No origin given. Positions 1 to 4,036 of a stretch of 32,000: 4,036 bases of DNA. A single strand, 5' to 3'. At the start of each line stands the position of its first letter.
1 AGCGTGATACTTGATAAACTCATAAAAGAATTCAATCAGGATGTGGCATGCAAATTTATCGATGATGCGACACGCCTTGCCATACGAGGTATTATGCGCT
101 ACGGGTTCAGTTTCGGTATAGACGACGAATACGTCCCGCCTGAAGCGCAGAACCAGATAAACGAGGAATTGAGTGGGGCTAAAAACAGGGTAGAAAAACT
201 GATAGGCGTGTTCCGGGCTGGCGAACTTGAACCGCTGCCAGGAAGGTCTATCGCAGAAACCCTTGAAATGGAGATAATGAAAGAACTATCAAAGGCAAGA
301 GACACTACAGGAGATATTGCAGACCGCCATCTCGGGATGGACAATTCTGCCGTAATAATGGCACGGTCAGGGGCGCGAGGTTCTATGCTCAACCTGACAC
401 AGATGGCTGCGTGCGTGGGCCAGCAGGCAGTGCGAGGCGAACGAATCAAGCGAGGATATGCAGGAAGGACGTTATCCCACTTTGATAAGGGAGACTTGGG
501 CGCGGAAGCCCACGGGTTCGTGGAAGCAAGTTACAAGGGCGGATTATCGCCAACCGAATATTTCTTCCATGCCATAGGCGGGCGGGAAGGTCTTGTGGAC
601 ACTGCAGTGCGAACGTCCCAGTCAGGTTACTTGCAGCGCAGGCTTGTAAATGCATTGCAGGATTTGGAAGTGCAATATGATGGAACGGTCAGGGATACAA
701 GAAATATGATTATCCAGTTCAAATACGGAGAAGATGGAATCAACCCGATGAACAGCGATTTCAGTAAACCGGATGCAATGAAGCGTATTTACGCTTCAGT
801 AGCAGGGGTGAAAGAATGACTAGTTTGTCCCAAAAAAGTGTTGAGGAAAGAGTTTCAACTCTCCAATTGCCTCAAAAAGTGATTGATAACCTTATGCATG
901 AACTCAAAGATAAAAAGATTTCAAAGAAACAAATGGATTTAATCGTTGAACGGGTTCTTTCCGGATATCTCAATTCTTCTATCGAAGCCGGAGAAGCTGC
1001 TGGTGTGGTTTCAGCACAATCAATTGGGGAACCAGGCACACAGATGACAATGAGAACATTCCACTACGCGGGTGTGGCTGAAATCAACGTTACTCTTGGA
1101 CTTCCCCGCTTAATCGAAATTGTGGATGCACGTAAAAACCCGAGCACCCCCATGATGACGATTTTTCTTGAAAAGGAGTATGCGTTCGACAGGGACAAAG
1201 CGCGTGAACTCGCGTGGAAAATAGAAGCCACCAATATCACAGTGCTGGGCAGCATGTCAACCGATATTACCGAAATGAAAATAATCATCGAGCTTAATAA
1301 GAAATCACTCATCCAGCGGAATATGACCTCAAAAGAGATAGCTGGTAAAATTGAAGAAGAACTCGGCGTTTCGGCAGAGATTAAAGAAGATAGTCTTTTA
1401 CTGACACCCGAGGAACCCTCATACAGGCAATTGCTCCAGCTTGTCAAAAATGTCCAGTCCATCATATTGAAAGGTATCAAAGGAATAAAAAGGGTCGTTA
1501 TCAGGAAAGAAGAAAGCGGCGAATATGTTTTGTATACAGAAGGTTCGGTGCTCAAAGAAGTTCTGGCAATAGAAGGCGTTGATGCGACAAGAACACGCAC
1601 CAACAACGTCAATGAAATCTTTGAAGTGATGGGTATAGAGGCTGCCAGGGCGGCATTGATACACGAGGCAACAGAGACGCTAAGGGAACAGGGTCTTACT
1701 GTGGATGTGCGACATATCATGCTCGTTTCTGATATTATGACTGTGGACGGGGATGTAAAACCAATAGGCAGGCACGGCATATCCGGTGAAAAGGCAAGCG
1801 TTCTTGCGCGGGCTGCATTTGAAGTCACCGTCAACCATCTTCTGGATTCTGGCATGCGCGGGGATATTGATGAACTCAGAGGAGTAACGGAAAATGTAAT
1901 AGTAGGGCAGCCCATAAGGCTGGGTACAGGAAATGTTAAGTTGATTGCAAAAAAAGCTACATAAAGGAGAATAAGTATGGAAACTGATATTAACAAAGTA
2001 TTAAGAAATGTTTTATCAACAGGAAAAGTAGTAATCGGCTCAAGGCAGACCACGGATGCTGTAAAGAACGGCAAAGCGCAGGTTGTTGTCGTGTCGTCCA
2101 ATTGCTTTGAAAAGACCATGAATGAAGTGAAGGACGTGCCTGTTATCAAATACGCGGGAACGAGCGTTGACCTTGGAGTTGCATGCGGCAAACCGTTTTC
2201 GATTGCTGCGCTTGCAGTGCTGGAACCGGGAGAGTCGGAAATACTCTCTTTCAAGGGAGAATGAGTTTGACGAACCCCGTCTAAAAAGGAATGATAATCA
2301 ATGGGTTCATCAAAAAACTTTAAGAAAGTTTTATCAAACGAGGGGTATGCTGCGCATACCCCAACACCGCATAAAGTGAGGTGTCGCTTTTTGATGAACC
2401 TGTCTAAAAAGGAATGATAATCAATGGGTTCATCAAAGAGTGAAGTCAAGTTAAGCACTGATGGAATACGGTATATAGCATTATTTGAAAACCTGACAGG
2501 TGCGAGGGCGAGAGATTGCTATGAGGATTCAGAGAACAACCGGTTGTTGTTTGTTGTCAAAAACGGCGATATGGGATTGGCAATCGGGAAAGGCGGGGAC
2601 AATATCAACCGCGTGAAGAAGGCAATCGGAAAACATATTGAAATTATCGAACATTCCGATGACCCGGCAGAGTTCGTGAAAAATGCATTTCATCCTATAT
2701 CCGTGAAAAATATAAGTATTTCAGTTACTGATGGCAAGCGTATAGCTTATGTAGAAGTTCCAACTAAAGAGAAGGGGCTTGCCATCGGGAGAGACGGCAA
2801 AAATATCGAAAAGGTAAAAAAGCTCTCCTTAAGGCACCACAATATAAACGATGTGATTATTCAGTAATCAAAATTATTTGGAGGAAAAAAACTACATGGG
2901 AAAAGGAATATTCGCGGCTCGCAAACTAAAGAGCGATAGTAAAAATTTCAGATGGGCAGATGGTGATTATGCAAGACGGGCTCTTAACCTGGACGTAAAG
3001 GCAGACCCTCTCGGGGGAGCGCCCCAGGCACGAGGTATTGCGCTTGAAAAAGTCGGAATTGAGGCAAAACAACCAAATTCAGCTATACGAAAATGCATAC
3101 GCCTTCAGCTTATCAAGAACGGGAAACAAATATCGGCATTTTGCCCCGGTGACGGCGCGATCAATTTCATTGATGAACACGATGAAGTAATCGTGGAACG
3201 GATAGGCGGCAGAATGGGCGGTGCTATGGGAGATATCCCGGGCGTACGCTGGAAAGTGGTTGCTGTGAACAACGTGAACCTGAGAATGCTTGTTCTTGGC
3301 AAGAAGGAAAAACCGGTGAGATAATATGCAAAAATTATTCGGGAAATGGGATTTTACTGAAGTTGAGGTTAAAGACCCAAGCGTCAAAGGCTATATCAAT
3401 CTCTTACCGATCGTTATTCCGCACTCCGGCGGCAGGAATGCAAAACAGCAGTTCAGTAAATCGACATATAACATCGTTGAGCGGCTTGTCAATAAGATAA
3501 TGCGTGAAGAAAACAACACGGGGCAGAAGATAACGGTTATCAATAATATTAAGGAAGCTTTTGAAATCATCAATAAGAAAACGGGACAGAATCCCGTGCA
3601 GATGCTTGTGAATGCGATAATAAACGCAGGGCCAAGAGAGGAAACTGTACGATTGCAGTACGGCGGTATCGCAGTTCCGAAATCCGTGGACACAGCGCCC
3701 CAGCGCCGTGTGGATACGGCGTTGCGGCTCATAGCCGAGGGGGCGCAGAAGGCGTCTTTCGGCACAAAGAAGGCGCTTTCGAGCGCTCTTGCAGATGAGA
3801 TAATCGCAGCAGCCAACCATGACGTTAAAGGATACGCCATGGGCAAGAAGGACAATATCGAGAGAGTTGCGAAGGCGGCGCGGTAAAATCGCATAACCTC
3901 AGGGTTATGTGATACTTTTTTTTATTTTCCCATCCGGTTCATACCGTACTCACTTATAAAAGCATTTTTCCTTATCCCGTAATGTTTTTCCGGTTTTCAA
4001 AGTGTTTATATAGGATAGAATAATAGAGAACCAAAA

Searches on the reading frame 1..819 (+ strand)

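Call 9: search_protein_families(library=pfam, proteins=[window:1-819:+], max_evalue=0.001)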
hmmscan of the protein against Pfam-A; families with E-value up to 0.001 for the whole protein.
window:1-819:+ (272 aa): 3 families
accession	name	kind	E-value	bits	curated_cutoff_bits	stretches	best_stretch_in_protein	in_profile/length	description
PF05000.22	RNA_pol_Rpb1_4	-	3.4e-33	114.2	24.8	1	73-174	7-107/107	RNA polymerase Rpb1, domain 4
PF04998.22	RNA_pol_Rpb1_5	-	5.5e-29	101.9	28.5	1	181-247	1-67/267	RNA polymerase Rpb1, domain 5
PF04983.23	RNA_pol_Rpb1_3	-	4e-06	27.2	28.9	1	3-42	122-161/162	RNA polymerase Rpb1, domain 3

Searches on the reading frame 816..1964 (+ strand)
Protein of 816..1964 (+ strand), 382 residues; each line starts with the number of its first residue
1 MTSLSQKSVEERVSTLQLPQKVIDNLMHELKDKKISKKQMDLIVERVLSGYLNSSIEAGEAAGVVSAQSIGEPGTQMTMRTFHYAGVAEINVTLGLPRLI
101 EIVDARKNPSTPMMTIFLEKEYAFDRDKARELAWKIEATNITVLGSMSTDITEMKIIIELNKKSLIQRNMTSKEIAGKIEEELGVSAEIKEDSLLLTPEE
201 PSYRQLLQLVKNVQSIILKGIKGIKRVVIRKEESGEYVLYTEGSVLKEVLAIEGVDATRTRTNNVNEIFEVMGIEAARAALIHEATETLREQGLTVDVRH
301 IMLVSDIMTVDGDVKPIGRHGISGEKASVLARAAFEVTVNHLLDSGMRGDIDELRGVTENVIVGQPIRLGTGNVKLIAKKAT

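Call 9: search_protein_families(library=pfam, proteins=[window:816-1964:+], max_evalue=0.001)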
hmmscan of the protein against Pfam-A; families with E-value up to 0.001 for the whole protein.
window:816-1964:+ (382 aa): 2 families
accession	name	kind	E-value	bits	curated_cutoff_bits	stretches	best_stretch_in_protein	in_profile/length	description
PF04998.22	RNA_pol_Rpb1_5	-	2e-55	188.5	28.5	1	55-328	67-265/267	RNA polymerase Rpb1, domain 5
PF21754.2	DacZ_A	-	0.00026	22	28.3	0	128-193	5-76/109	Probable sensor domain DacZ_A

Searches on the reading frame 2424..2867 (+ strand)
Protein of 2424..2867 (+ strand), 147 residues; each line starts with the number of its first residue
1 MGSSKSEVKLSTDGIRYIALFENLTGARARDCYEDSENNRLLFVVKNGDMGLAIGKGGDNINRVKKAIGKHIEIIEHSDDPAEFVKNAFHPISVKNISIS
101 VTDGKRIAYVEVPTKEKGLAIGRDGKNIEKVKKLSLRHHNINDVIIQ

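Call 9: search_protein_families(library=pfam, proteins=[window:2424-2867:+], max_evalue=0.001)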
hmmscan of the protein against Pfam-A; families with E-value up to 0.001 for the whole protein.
window:2424-2867:+ (147 aa): 4 families
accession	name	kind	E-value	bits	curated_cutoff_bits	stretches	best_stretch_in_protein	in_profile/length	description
PF07650.23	KH_2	-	1.4e-16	60.5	22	1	17-79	3-65/78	KH domain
PF13184.12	KH_5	-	1.8e-15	57.3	27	1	39-99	3-69/69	NusA-like KH domain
PF00013.35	KH_1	-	2.4e-08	34.1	21.5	1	44-80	5-40/66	KH domain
PF13083.13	KH_KhpA-B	-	3.4e-06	27.3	32.1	0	84-129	3-52/73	KhpA/KhpB, KH domain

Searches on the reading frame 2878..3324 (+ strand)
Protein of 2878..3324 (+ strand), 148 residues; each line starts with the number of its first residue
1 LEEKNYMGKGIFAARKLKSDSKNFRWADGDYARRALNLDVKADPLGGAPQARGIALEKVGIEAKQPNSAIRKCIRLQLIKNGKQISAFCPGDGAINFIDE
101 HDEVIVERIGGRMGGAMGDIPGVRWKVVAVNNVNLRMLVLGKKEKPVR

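Call 9: search_protein_families(library=pfam, proteins=[window:2878-3324:+], max_evalue=0.001)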
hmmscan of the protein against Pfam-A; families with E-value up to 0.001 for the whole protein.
window:2878-3324:+ (148 aa): 1 family
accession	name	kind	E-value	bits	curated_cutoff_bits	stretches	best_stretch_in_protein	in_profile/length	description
PF00164.32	Ribosom_S12_S23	-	1.2e-44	150.9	22.3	1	40-147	3-109/110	Ribosomal protein S12/S23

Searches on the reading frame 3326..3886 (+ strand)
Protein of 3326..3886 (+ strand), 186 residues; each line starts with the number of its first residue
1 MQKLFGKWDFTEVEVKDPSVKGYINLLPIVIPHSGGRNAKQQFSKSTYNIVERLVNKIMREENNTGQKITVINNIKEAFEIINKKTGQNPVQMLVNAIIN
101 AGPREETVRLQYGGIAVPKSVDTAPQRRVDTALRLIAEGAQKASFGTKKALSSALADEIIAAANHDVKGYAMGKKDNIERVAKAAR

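Call 9: search_protein_families(library=pfam, proteins=[window:3326-3886:+], max_evalue=0.001)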
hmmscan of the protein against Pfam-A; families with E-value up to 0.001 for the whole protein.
window:3326-3886:+ (186 aa): 1 family
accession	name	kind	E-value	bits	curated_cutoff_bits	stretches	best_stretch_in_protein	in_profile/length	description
PF00177.27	Ribosomal_S7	-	2e-39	135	24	1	41-186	20-148/148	Ribosomal protein S7p/S5e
